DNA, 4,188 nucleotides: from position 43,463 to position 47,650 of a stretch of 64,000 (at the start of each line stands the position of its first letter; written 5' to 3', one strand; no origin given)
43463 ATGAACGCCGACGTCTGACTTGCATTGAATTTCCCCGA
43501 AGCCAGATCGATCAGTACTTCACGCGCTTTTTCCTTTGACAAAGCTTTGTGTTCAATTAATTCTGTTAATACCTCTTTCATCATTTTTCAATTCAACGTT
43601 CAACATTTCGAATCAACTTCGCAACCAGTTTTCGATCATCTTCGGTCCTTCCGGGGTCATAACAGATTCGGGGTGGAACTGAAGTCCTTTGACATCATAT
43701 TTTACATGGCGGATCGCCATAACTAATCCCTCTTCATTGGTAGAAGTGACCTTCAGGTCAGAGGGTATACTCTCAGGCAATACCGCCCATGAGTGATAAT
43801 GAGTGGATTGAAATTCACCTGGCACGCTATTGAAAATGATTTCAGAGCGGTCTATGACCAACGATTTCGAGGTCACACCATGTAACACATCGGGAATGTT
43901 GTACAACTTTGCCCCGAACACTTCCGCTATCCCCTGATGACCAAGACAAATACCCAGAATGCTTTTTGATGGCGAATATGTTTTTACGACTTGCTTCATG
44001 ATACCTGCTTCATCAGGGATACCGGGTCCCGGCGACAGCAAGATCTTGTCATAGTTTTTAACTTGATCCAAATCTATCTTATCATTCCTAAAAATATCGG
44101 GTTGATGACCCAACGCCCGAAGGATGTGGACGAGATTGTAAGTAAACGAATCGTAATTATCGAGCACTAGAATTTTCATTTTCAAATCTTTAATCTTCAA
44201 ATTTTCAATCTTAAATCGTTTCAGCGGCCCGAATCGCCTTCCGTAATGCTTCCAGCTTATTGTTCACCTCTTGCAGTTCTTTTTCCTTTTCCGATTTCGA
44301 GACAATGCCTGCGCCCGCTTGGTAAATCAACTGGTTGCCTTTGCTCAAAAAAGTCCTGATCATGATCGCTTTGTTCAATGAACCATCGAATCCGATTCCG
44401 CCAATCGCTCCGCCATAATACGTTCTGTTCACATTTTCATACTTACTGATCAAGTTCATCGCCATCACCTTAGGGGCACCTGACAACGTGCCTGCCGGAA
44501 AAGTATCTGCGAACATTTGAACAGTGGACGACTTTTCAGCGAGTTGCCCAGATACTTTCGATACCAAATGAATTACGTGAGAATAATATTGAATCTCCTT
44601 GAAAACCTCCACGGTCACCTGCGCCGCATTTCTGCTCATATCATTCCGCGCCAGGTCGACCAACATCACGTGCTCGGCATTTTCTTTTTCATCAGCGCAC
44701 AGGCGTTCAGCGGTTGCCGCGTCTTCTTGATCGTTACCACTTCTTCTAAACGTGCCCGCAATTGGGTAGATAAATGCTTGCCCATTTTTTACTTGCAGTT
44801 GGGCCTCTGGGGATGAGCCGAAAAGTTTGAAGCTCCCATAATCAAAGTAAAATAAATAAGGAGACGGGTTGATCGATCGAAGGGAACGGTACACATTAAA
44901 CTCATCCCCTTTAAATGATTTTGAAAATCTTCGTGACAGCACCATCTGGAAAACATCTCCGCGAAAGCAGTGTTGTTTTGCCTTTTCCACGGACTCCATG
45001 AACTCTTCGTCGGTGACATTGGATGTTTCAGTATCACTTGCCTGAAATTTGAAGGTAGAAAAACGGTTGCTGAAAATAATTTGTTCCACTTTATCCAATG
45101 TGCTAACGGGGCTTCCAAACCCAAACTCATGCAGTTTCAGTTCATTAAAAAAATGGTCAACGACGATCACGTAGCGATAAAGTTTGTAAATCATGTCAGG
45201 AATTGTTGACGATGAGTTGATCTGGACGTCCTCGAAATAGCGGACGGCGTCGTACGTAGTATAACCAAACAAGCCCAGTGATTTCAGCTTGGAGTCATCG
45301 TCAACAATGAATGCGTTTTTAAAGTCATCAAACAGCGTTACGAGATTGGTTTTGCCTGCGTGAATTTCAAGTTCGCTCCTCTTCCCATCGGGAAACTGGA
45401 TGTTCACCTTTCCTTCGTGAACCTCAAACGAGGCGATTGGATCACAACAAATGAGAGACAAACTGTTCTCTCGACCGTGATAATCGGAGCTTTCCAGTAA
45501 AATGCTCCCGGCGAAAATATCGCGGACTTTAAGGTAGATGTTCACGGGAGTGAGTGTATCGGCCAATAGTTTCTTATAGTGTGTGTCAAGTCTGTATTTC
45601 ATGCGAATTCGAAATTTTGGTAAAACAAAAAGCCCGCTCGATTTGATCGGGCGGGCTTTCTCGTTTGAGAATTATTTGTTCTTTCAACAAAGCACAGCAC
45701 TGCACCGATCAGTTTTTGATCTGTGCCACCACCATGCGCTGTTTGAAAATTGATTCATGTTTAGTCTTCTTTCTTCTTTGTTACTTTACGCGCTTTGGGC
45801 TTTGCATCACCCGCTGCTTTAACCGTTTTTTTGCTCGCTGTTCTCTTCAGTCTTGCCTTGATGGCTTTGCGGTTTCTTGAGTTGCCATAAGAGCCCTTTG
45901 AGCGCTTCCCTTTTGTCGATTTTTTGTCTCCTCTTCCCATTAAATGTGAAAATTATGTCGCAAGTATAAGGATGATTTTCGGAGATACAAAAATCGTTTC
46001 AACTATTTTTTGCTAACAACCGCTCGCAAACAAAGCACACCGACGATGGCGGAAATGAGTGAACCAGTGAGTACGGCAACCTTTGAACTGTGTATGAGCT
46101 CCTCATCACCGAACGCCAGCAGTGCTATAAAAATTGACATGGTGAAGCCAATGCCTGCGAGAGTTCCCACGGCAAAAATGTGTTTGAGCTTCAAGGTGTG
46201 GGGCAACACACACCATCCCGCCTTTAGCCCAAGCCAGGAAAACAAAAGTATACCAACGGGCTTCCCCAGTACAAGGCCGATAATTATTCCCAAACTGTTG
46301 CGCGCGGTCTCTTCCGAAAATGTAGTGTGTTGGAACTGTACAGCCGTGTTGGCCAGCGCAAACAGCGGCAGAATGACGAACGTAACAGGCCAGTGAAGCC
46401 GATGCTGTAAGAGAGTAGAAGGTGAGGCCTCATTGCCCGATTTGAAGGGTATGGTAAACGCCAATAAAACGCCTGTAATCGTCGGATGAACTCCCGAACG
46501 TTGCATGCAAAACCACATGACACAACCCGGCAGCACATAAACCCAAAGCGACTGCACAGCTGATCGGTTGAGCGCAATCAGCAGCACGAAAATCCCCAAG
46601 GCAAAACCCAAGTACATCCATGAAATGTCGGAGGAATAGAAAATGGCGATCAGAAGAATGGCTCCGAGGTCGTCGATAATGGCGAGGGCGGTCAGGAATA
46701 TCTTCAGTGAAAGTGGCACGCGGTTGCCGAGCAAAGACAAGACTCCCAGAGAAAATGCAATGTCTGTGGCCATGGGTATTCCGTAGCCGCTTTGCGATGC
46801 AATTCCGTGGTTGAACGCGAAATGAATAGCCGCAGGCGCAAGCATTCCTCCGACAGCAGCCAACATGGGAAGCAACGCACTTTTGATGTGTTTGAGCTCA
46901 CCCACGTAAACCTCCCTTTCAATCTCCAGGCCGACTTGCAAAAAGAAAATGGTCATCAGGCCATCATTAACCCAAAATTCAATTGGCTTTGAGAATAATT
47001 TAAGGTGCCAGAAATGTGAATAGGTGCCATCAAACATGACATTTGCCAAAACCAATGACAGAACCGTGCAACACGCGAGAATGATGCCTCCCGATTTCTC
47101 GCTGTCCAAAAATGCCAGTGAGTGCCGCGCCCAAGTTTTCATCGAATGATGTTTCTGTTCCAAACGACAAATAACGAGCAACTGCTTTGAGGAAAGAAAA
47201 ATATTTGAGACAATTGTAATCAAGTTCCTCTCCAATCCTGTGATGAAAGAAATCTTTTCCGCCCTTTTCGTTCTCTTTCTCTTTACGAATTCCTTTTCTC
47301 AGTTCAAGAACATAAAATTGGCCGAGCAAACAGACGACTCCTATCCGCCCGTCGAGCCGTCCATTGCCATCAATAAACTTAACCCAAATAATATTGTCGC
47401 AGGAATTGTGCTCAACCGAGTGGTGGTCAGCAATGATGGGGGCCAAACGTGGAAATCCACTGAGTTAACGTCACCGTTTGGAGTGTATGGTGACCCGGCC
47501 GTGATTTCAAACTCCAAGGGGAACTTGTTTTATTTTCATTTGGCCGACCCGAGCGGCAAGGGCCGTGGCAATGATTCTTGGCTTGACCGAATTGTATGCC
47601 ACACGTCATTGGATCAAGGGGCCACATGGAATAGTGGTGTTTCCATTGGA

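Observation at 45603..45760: Ribosome-mediated trp attenuator: leader peptide with WWW plus terminator/antiterminator directly upstream of trpE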

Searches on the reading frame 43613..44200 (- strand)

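Call 8: search_protein_families(library=pfam, proteins=[window:43613-44200:-])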
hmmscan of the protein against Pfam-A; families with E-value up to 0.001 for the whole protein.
window:43613-44200:- (195 aa): 2 families
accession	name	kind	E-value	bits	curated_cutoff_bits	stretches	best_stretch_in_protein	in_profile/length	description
PF00117.34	GATase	-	3.2e-50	170.9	22.8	1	11-193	1-187/190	Glutamine amidotransferase class-I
PF07722.19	Peptidase_C26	-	1.1e-07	32.3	20.5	1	75-178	102-219/219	Peptidase C26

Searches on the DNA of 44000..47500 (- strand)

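Call 3: search_rna_families(source=window, start=44000, end=47500, threshold=evalue, max_evalue=1, show_alignments=3)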
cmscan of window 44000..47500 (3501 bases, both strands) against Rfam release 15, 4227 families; matches with E-value up to 1: 3.
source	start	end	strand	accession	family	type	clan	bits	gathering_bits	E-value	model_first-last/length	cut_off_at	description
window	45650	45781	-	RF01692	Bacteroid-trp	Cis-reg; leader;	-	30.9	49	0.98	1-131/131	no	Bacteroidete tryptophan peptide leader RNA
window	45624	45736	-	RF00513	Trp_leader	Cis-reg; leader;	-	23.3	41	0.15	1-100/100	no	Tryptophan operon leader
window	45614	45669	+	RF02067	STnc310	Gene; sRNA;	-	21.4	40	0.92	1-61/61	no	Salmonella enterica sRNA STnc310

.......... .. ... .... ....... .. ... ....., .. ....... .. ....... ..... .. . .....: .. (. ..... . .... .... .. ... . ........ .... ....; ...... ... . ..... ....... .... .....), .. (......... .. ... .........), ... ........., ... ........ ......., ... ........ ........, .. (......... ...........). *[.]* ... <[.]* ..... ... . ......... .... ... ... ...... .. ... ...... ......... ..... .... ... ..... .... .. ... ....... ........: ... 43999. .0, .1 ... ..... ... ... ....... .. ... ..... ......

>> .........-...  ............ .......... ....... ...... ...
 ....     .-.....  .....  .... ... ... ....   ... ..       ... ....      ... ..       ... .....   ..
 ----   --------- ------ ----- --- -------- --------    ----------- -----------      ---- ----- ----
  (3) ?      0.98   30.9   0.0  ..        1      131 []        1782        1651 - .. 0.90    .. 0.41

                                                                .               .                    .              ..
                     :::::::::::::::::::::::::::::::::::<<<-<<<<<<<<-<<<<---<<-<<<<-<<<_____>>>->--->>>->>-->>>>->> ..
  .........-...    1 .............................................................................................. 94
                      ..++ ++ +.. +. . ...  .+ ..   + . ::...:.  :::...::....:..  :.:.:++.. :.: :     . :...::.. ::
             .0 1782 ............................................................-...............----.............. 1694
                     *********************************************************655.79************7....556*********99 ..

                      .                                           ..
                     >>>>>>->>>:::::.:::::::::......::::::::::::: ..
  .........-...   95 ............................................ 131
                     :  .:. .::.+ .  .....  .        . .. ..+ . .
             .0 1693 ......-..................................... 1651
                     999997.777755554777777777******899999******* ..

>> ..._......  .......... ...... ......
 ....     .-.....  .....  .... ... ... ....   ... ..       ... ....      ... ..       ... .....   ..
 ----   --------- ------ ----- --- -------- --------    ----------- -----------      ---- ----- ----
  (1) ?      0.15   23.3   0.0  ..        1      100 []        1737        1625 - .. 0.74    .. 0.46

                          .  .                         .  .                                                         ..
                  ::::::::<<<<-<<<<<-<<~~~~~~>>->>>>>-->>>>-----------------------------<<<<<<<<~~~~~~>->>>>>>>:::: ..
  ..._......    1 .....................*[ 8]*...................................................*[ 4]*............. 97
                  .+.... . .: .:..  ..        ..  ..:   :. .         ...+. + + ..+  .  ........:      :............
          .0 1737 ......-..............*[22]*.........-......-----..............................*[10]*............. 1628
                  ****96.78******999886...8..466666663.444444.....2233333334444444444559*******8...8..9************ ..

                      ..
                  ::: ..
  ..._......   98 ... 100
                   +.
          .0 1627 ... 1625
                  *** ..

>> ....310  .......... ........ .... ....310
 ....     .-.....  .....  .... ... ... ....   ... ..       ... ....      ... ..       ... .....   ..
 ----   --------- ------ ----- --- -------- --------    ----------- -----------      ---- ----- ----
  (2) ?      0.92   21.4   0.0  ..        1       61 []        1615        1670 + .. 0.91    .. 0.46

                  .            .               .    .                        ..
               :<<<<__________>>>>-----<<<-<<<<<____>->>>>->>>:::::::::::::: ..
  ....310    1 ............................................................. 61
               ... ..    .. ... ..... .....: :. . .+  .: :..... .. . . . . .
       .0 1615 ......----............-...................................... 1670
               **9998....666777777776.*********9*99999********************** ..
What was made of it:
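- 45726..45734 (-): Three consecutive Trp codons, UGG UGG UGG (the sensor). It aligns to the UGGuGGUGg of the RF01692 consensus (call 3).
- On Bacteroid-trp leader (RF01692): cmscan aligns model positions 1-131 with the UGG run in register (call 3). 30.9 bits, E = 0.98 (call 3).
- On E. coli-type Trp_leader (RF00513): The match is driven by the UGG run and the terminator (call 3).
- On TRAP-, T-box- or riboswitch-type trp control: No such Rfam family reaches E <= 1 in 44000-47500 (call 3).
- Closest known: Bacteroid-trp leader. Same: The window aligns full length to the model with the UGG run in register (call 3).
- RF01692 aligns full length with the UGG run in register (30.9 bits, call 3). 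No T-box or riboswitch family reaches E <= 1 in 44000-47500 (call 3).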

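Call 20: search_rna_families(sources=[L081, L082, L083, L084, L086, L088, L091, L093, L094, L095, L098, L109, L152, L100, L097], threshold=evalue, max_evalue=10)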
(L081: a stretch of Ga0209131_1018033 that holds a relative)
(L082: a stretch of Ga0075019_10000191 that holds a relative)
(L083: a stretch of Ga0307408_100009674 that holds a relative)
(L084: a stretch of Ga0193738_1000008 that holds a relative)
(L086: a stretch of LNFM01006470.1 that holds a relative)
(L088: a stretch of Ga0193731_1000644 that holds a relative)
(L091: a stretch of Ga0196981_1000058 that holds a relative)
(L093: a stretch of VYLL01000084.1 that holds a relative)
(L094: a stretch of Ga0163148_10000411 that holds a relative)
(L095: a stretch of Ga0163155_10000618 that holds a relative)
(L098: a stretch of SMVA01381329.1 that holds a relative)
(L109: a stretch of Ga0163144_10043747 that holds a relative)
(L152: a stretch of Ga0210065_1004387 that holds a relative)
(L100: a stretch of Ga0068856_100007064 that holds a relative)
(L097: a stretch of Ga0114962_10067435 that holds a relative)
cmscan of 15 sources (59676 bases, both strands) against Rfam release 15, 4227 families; matches with E-value up to 10: 28.
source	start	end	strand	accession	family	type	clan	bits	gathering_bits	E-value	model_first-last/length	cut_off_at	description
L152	1274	1390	+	RF01692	Bacteroid-trp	Cis-reg; leader;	-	40.9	49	0.25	1-131/131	no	Bacteroidete tryptophan peptide leader RNA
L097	942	1106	-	RF02901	AaHKsRNA41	Gene; sRNA;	-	36.4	97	9.8e-05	1-187/187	no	Aggregatibacter sRNA 41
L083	199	301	-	RF00506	Thr_leader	Cis-reg; leader;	-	35.9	55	0.0051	1-118/118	no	Threonine operon leader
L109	1366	1479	+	RF00506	Thr_leader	Cis-reg; leader;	-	34.5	55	0.011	1-118/118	no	Threonine operon leader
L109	1336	1454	+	RF01692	Bacteroid-trp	Cis-reg; leader;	-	32.3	49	9.3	1-131/131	no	Bacteroidete tryptophan peptide leader RNA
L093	1415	1464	+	RF02838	Ref55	Gene; sRNA;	-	29.6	43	3.4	1-54/54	no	Enterococcus sRNA 55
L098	1378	1474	+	RF00513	Trp_leader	Cis-reg; leader;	-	29.2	41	0.067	1-100/100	no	Tryptophan operon leader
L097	806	983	+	RF02860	Arrc14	Gene; sRNA;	-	27.9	99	4.4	1-167/167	no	Actinobacillus sRNA 14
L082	1383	1484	+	RF04312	trpB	Cis-reg;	-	27.8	59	9.6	1-107/107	no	trpB ncRNA motif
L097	915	996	-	RF01770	rimP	Cis-reg; leader;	-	27.6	47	2.3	1-102/102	no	Gammaprotebacteria rimP leader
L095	1074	1173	+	RF01772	rnk_pseudo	Cis-reg; leader;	-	27.3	55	1.7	1-108/108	no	Pseudomonas rnk leader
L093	1372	1464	+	RF01456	VrrA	Gene; antisense;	-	26.7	50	2.2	1-140/140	no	Vibrio regulatory RNA of OmpA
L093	1355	1464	+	RF00513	Trp_leader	Cis-reg; leader;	-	26.4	41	0.38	1-100/100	no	Tryptophan operon leader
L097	915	976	+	RF01859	Phe_leader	Cis-reg; leader;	-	26.4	55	3.5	1-125/125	no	Phenylalanine leader peptide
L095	1062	1169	+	RF00513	Trp_leader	Cis-reg; leader;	-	25.1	41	0.8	1-100/100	no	Tryptophan operon leader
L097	915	975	+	RF02871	ncS54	Gene; sRNA;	-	24.8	43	0.23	1-79/79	no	Burkholderia sRNA 54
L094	1377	1473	+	RF00513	Trp_leader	Cis-reg; leader;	-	24.4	41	1.3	1-100/100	no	Tryptophan operon leader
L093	1425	1527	-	RF02450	ncr1175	Gene; sRNA;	-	23.7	60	5.8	1-110/110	no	Bacillus sRNA ncr1175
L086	1330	1429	+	RF00513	Trp_leader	Cis-reg; leader;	-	23.4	41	2.2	1-100/100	no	Tryptophan operon leader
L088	1299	1376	-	RF03872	MIR6426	Gene; miRNA;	-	23.2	96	4.3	1-84/84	no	MIR6426 microRNA precursor family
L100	24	159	+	RF00015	U4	Gene; snRNA; splicing;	CL00007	22.7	46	0.51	1-138/138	no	U4 spliceosomal RNA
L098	632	679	+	RF03823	mir-1814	Gene; miRNA;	-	21.8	90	5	1-70/70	no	mir-1814 microRNA precursor family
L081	898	977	+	RF02552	RcsR1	Gene; sRNA;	-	21.7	60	4.7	1-96/96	no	RcsR1 sRNA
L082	1370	1480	+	RF00513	Trp_leader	Cis-reg; leader;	-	21.3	41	8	1-100/100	no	Tryptophan operon leader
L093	1406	1462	+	RF02871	ncS54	Gene; sRNA;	-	19.7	43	6.6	1-79/79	no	Burkholderia sRNA 54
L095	1133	1260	-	RF02901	AaHKsRNA41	Gene; sRNA;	-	19.2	97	4.4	1-187/187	no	Aggregatibacter sRNA 41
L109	1352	1478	+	RF00083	GlmZ_SraJ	Gene; sRNA;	CL00011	19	60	2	1-214/214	no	GlmZ RNA activator of glmS mRNA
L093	1387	1464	+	RF02837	anti-hemB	Gene; sRNA;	-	18.7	49.5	7.6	1-81/81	no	Burkholderia RNA 7 (anti-hemB)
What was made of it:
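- On Bacteroid-trp leader (RF01692): The 15 metagenome relatives searched in call 20 also fall short.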

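Call 39: search_rna_families(sources=[L017, L020, L021, L022, L023, L025, L027, L029, L030, L033, L036, L043, L052, L053, L055, L056, L061, L071, L074, L078], threshold=gathering)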
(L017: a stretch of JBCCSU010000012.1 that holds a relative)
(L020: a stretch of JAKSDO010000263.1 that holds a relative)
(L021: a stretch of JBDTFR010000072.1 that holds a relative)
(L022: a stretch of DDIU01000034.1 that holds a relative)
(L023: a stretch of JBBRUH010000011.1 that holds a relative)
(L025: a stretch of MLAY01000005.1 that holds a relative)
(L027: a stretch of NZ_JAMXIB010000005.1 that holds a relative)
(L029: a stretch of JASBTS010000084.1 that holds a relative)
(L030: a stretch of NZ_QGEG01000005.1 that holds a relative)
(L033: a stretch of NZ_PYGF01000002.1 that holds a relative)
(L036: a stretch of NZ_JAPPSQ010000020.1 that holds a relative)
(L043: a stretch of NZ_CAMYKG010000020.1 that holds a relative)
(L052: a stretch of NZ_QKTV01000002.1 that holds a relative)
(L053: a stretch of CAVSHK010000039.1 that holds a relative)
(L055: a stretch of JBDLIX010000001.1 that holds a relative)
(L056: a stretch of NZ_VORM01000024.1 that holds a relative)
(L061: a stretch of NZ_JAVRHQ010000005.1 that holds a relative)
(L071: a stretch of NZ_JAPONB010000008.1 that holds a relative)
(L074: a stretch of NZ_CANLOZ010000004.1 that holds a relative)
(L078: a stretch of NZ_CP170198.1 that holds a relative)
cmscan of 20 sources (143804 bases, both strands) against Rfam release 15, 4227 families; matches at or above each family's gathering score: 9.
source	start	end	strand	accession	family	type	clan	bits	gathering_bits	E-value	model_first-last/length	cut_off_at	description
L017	1792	1896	-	RF04183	Bacteroidales_small_SRP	Gene;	CL00003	80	55.2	2.8e-14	1-107/107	no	Bacteroidales small SRP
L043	2818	2935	+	RF01692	Bacteroid-trp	Cis-reg; leader;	-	71.8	49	1.2e-06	1-131/131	no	Bacteroidete tryptophan peptide leader RNA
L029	2855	2967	+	RF01692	Bacteroid-trp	Cis-reg; leader;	-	64.2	49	3e-05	1-131/131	no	Bacteroidete tryptophan peptide leader RNA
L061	2760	2876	+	RF01692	Bacteroid-trp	Cis-reg; leader;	-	61.9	49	8e-05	1-131/131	no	Bacteroidete tryptophan peptide leader RNA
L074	2808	2930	+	RF01692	Bacteroid-trp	Cis-reg; leader;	-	60.5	49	0.00015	1-131/131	no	Bacteroidete tryptophan peptide leader RNA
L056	2783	2906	+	RF01692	Bacteroid-trp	Cis-reg; leader;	-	57.8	49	0.00046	1-131/131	no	Bacteroidete tryptophan peptide leader RNA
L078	2804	2924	+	RF01692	Bacteroid-trp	Cis-reg; leader;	-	55.9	49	0.001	1-131/131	no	Bacteroidete tryptophan peptide leader RNA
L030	2851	2962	+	RF01692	Bacteroid-trp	Cis-reg; leader;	-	53.4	49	0.0029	1-131/131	no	Bacteroidete tryptophan peptide leader RNA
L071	2828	2942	+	RF01692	Bacteroid-trp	Cis-reg; leader;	-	51.6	49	0.0064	1-131/131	no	Bacteroidete tryptophan peptide leader RNA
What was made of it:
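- On Bacteroid-trp leader (RF01692): Among the 20 loci of call 39, only 8 Flavobacteriaceae loci pass. L029, L030, L043, L056, L061, L071, L074 and L078 pass RF01692 at 51.6-71.8 bits, directly upstream of the trpE orthologue (call 39).
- Closest known: Bacteroid-trp leader. Same: Orthologous loci in Flavobacteriaceae pass the threshold (call 39).
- Closest known: Bacteroid-trp leader. Different: Among the Cytophagales loci searched, none of those scanned at the gathering threshold reached it, and the THX-linked ones scanned in E-value mode gave no RF01692 match at E <= 10 (calls 3, 20, 39).
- It passes its threshold at the same position in 8 Flavobacteriaceae orthologues, at 51.6-71.8 bits (call 39).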
